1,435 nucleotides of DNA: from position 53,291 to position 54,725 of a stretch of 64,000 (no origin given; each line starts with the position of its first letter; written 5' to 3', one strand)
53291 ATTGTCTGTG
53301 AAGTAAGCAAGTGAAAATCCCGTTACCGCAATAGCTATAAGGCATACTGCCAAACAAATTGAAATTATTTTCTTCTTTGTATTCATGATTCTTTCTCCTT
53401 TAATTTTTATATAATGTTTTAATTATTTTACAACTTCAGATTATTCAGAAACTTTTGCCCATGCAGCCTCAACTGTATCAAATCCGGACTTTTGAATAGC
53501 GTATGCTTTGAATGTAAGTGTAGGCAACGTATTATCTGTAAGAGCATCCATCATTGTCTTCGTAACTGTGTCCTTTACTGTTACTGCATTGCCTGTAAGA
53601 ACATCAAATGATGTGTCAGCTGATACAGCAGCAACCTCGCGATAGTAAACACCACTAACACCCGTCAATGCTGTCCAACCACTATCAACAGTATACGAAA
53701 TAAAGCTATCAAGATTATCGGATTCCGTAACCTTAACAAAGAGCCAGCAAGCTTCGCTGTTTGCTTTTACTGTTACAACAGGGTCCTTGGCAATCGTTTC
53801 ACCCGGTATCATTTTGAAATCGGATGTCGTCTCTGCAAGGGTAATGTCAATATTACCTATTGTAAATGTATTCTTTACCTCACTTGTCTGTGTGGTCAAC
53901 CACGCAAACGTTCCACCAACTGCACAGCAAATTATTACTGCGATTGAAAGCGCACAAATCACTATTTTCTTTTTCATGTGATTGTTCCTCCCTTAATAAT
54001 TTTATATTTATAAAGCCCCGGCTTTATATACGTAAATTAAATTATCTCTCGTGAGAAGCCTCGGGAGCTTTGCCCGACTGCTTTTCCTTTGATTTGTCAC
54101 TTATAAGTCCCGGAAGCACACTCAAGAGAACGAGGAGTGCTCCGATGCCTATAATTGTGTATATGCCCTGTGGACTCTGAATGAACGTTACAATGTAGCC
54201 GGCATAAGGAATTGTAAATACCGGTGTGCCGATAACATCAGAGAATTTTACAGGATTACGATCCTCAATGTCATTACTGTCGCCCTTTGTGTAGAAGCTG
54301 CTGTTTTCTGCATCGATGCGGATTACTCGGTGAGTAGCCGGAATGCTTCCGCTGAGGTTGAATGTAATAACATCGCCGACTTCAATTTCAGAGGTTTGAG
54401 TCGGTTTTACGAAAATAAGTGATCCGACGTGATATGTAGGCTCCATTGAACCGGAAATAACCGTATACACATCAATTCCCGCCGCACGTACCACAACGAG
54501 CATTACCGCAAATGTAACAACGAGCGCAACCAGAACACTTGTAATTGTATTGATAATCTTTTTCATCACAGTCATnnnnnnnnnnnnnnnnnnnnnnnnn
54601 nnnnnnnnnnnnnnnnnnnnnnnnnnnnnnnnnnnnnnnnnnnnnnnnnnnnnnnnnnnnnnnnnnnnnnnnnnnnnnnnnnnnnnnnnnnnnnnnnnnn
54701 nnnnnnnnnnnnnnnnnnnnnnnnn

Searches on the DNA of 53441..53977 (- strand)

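Call 20: search_rna_families(sources=[L091, L093, L094, L095, L097, L098, L099, L087, L084], threshold=gathering)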
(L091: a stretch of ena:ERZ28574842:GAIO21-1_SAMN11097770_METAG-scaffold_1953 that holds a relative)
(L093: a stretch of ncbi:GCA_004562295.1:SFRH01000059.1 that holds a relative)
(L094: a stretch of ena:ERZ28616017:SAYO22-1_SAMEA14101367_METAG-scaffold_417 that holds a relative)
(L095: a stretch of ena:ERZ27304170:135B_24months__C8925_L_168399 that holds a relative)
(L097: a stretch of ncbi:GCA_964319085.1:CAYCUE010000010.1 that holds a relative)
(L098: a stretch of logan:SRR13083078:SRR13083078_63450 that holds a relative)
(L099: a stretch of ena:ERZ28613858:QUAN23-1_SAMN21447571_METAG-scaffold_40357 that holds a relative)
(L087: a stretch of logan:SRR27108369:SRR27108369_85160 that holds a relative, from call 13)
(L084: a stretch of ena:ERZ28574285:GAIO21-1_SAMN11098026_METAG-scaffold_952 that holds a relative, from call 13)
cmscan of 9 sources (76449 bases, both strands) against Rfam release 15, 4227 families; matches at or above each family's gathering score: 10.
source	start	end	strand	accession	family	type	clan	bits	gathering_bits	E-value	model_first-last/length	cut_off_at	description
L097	4088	4172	+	RF01051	c-di-GMP-I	Cis-reg; riboswitch;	CL00126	64.3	35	3.3e-10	1-87/87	no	c-di-GMP-I riboswitch aptamer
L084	2725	2808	+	RF01051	c-di-GMP-I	Cis-reg; riboswitch;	CL00126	63.7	35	4.6e-10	1-87/87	no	c-di-GMP-I riboswitch aptamer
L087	2725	2808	+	RF01051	c-di-GMP-I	Cis-reg; riboswitch;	CL00126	62.3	35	1e-09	1-87/87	no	c-di-GMP-I riboswitch aptamer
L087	2861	2944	+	RF01051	c-di-GMP-I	Cis-reg; riboswitch;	CL00126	61.6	35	1.5e-09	1-87/87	no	c-di-GMP-I riboswitch aptamer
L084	2861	2944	+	RF01051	c-di-GMP-I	Cis-reg; riboswitch;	CL00126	61.6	35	1.5e-09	1-87/87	no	c-di-GMP-I riboswitch aptamer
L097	4249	4331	+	RF01051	c-di-GMP-I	Cis-reg; riboswitch;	CL00126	60.7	35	2.6e-09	1-87/87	no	c-di-GMP-I riboswitch aptamer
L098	150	232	+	RF01051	c-di-GMP-I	Cis-reg; riboswitch;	CL00126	60.7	35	2.6e-09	1-87/87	no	c-di-GMP-I riboswitch aptamer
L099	910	992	+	RF01051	c-di-GMP-I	Cis-reg; riboswitch;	CL00126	60.7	35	2.6e-09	1-87/87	no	c-di-GMP-I riboswitch aptamer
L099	740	833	+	RF01051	c-di-GMP-I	Cis-reg; riboswitch;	CL00126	60.3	35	3.1e-09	1-87/87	no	c-di-GMP-I riboswitch aptamer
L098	1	73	+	RF01051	c-di-GMP-I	Cis-reg; riboswitch;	CL00126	55.5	35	4.7e-08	13-87/87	5'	c-di-GMP-I riboswitch aptamer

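Call 42: search_rna_families(sources=[L100, L101, L102, L103, L104, L105, L106, L107], threshold=gathering)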
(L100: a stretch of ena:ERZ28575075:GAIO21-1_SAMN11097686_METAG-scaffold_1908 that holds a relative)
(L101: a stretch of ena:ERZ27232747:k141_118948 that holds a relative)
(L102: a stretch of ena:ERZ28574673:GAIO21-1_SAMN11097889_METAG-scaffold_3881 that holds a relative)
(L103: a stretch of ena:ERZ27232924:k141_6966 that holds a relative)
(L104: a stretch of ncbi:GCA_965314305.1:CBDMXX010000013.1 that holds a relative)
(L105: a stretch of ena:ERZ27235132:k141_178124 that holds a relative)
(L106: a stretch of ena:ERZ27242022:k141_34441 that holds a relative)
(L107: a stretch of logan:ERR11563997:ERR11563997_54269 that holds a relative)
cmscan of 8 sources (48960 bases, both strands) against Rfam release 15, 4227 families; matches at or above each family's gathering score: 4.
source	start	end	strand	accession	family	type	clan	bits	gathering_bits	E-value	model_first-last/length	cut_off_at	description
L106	3122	3205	+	RF01051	c-di-GMP-I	Cis-reg; riboswitch;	CL00126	63.6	35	3.1e-10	1-87/87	no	c-di-GMP-I riboswitch aptamer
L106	3258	3341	+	RF01051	c-di-GMP-I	Cis-reg; riboswitch;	CL00126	61.6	35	9.8e-10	1-87/87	no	c-di-GMP-I riboswitch aptamer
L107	123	206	+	RF01051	c-di-GMP-I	Cis-reg; riboswitch;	CL00126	61.6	35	9.8e-10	1-87/87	no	c-di-GMP-I riboswitch aptamer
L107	1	70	+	RF01051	c-di-GMP-I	Cis-reg; riboswitch;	CL00126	48.2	35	1.8e-06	15-87/87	5'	c-di-GMP-I riboswitch aptamer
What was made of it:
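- Tried and rejected: Three other TasA-like operon groups do not either (calls 20, 42).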

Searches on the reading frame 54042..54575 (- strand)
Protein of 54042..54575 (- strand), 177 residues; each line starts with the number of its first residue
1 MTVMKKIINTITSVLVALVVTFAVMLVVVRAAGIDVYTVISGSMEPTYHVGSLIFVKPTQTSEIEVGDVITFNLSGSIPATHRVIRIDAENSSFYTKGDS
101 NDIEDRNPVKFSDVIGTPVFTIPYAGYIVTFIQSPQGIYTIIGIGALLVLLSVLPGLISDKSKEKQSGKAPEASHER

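Call 8: search_protein_families(library=pfam, proteins=[window:54042-54575:-], max_evalue=0.01)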
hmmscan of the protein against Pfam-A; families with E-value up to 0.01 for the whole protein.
window:54042-54575:- (177 aa): 2 families
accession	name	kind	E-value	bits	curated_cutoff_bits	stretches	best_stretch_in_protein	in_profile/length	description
PF10502.14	Peptidase_S26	-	2e-08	34.8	22.9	1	16-85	5-78/168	Signal peptidase, peptidase S26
PF00717.28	Peptidase_S24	-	3.1e-05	24.1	23.3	1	36-99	37-94/116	Peptidase S24-like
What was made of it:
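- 54042..54590 (-): RBS (54590-54584) and SipW-type signal peptidase I gene (ATG 54575, 177 aa). PF10502 also matches (call 8).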

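Call 10: search_protein_families(library=ncbifam, proteins=[window:54042-54575:-], max_evalue=0.01)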
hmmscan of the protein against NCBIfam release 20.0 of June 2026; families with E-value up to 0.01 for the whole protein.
window:54042-54575:- (177 aa): 3 families
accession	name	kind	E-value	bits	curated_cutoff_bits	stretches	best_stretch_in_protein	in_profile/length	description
TIGR02228.1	sigpep_I_arch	equivalog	1.1e-32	113.1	51.85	1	5-150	1-151/158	signal peptidase I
NF046067.1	SigPepSipWBacil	equivalog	4.1e-30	104.8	190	1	5-153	2-161/189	signal peptidase I SipW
TIGR02227.1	sigpep_I_bact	equivalog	2.9e-08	33.8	47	1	17-89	3-79/162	signal peptidase I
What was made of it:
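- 54042..54590 (-): The Bacillus SipW equivalog NF046067 scores 104.8, below its cutoff of 190 (call 10).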

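Call 11: find_related_loci(query=window:54042-54575:-, collection=genome_contigs, flank=6000)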
Query window:54042-54575:- (177 aa) in genome_contigs; peptide patterns used: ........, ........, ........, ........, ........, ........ (x = any residue, [..] = any of these).
547 stretches matched a pattern; 261 encode a relative of the query (tblastn E <= 1e-3); the best 80 are kept; 80 distinct loci.
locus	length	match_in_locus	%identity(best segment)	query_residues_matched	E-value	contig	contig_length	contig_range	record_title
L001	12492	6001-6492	57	4-166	2e-58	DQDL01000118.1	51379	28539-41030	MAG TPA_asm: Clostridiales bacterium isolate UBA9128 contig_9924, whole genome shotgun sequence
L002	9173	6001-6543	50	4-176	4e-51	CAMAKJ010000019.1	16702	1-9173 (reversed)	MAG: uncultured Clostridia bacterium isolate SRR5666654_bin.10_metaWRAP_v1.3_MAG genome assembly, contig: ERZ11448880.13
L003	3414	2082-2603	51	1-171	7e-51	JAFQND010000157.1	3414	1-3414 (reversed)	MAG: Oscillospiraceae bacterium isolate RGIG1971 Goat_Cecum.Co__c1422401, whole genome shotgun sequence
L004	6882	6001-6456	55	4-154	3e-50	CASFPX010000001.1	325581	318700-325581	uncultured Oscillospiraceae bacterium isolate A81_L4_356356_idba_bin.7 genome assembly, contig: A81_L4_356356_idba_bin.7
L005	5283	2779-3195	56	30-167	5e-50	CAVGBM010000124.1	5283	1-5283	Oscillospiraceae bacterium isolate H07631-L1_cleanbin_000015 genome assembly, contig: Spades_H07631-L1_contig_10352, who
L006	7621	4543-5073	47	4-177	1e-49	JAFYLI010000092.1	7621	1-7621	MAG: Oscillospiraceae bacterium isolate RGIG7195 Water_buffalos_Cecum-1__c515008, whole genome shotgun sequence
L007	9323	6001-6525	48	4-175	6e-49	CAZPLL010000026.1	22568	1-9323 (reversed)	MAG TPA_asm: uncultured Oscillospiraceae bacterium isolate SRP225648_co1_586 genome assembly, contig: NODE_5292_length_2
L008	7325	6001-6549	50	1-174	2e-48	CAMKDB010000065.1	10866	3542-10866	MAG: uncultured Faecalibacterium sp. isolate SRR12081293_bin.58_metaWRAP_v1.3_MAG genome assembly, contig: ERZ12289773.9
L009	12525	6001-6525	51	5-175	5e-48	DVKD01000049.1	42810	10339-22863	MAG TPA_asm: Candidatus Merdivicinus faecavium isolate CHK186-19003 CHK186__C228581_L42810_ERR3414581, whole genome shot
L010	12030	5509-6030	48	4-172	5e-48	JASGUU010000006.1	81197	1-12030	MAG: Bacillota bacterium isolate MAG114_KBP c_000000003088, whole genome shotgun sequence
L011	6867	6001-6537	48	4-177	5e-48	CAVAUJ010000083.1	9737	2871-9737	Succinivibrio sp. isolate G02614-L1_cleanbin_000015 genome assembly, contig: Spades_G02614-L1_contig_2668, whole genome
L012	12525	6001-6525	50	3-176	9e-48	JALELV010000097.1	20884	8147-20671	MAG: Oscillospiraceae bacterium isolate SUG122 k141_2481389, whole genome shotgun sequence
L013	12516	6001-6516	49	4-170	3e-47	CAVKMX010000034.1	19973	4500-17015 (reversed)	Clostridium sp. CAG:302 isolate H07659-L1_cleanbin_000026 genome assembly, contig: Spades_H07659-L1_contig_1525, whole g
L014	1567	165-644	52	1-163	2e-47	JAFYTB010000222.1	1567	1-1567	MAG: Eggerthellaceae bacterium isolate RGIG7396 Water_buffalos_Cecum.Co__c3536080, whole genome shotgun sequence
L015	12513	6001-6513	51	5-170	2e-46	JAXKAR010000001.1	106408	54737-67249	MAG: Emergencia sp. isolate DOME_MAG_8489 8489_D0104_k141_1659, whole genome shotgun sequence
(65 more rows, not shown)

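Call 13: find_encoding_contigs(protein=window:54042-54575:-, flank=3000, max_places=10)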
Protein window:54042-54575:- (177 aa): 21 contigs read that carry it; 10 places shown.
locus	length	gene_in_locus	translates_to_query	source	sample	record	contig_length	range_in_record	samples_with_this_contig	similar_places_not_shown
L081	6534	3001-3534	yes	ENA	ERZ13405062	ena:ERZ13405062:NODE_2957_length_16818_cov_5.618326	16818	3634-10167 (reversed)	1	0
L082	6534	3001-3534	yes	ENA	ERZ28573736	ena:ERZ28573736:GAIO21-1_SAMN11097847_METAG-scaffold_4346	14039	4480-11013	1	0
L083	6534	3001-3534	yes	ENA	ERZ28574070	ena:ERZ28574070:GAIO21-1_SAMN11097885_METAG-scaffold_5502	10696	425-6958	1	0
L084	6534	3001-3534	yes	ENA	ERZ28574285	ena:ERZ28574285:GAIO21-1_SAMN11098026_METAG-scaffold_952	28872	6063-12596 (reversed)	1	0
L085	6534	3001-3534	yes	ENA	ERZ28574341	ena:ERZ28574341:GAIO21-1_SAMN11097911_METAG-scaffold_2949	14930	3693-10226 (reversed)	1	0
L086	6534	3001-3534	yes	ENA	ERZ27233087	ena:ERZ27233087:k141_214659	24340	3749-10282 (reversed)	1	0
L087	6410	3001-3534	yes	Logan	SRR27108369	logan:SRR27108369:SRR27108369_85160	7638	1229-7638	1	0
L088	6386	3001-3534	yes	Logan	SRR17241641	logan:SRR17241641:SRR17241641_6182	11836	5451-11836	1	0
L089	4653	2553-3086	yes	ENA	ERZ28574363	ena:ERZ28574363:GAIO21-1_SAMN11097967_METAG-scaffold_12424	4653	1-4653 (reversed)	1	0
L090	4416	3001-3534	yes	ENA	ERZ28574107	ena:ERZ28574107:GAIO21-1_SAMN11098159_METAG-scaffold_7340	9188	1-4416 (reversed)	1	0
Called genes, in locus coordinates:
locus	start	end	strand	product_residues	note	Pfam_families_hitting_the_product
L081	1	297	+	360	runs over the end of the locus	-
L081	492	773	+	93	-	PF13275:S4_2, PF01479:S4 (weak)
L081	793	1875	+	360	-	PF02463:SMC_N, PF13175:AAA_15, PF13476:AAA_23, PF13555:AAA_29 (weak), PF13304:AAA_21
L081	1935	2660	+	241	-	PF01182:Glucosamine_iso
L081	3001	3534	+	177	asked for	PF10502:Peptidase_S26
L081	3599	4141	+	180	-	PF12389:Peptidase_M73 (weak)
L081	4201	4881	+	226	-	PF12389:Peptidase_M73 (weak)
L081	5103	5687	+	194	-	-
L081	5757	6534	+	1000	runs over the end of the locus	PF09479:Flg_new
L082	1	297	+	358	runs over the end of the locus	-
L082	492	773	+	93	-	PF13275:S4_2, PF01479:S4 (weak)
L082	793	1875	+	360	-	PF02463:SMC_N, PF13175:AAA_15, PF13476:AAA_23, PF13555:AAA_29 (weak), PF13304:AAA_21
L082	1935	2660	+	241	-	PF01182:Glucosamine_iso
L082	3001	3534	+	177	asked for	PF10502:Peptidase_S26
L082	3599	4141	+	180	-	PF12389:Peptidase_M73 (faint)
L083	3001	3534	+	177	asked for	PF10502:Peptidase_S26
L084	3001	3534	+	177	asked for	PF10502:Peptidase_S26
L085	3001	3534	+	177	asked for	PF10502:Peptidase_S26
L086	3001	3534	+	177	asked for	PF10502:Peptidase_S26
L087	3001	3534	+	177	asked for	PF10502:Peptidase_S26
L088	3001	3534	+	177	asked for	PF10502:Peptidase_S26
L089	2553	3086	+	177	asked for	PF10502:Peptidase_S26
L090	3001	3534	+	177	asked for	PF10502:Peptidase_S26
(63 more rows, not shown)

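Call 19: list_cluster_members(proteins=[P0001, window:54042-54575:-])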
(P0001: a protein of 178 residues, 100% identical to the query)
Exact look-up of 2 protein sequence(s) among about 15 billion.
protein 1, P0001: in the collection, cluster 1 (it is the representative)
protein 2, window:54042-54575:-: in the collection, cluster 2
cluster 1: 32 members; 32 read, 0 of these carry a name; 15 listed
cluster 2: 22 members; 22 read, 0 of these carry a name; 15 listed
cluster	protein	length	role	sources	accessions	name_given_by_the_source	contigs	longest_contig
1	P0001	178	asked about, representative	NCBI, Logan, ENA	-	-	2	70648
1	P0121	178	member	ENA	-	-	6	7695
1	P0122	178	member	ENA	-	-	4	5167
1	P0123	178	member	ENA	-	-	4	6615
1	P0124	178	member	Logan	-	-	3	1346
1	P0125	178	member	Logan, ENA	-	-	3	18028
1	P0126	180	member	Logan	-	-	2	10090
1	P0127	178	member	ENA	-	-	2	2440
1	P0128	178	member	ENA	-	-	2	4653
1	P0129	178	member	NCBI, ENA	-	-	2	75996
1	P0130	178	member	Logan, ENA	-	-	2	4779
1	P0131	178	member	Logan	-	-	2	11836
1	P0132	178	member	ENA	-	-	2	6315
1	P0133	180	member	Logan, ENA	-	-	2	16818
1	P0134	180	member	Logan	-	-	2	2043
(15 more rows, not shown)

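Call 62: search_solved_structures(query=window:54042-54575:-, max_evalue=0.01)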
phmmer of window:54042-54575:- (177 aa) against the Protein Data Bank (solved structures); distinct sequences matched with E-value up to 0.01: 3.
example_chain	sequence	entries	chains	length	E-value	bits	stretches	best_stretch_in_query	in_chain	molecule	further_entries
7p2q_A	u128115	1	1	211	3.8e-17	65.9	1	18-151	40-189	Signal peptidase complex catalytic subunit SEC11C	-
7p2p_A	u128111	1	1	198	2.8e-16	63.1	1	16-151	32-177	Signal peptidase complex catalytic subunit SEC11A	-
9rjb_A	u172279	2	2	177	7.1e-16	61.8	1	16-150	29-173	Signal peptidase complex catalytic subunit SEC11A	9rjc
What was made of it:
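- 54042..54590 (-): The best solved relatives are eukaryotic SEC11A and SEC11C (call 62).
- On SipW-type signal peptidase: The best PDB relatives are SEC11A and SEC11C (call 62).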

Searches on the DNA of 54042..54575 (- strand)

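Call 12: search_rna_families(sources=[L001, L002, L003, L004, L005, L006, L007, L008, L009, L010, L011, L012, L013, L014, L018, L030, L033, L037, L059, L075], threshold=gathering)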
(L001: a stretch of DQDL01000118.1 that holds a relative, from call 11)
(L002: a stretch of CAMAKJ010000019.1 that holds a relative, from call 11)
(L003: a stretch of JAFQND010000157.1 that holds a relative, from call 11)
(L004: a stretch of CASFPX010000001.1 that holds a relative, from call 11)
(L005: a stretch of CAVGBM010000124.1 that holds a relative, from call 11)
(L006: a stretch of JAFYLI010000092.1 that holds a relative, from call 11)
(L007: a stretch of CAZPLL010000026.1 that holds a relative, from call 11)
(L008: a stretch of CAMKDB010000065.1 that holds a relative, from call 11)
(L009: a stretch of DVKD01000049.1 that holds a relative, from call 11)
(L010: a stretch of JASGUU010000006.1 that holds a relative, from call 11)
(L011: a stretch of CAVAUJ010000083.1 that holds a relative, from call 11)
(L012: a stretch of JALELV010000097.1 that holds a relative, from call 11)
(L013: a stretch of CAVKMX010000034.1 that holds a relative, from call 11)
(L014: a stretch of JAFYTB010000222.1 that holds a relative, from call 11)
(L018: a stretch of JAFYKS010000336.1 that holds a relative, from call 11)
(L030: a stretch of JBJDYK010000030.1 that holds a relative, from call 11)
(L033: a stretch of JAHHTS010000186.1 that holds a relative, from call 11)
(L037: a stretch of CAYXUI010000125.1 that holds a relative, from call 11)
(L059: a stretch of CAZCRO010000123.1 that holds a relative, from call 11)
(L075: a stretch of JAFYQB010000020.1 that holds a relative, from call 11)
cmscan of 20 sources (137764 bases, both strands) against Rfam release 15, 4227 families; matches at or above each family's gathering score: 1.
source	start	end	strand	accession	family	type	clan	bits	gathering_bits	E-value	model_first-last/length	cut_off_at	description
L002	1301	1374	-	RF00005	tRNA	Gene; tRNA;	CL00001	66.7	29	5.4e-12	1-71/71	no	tRNA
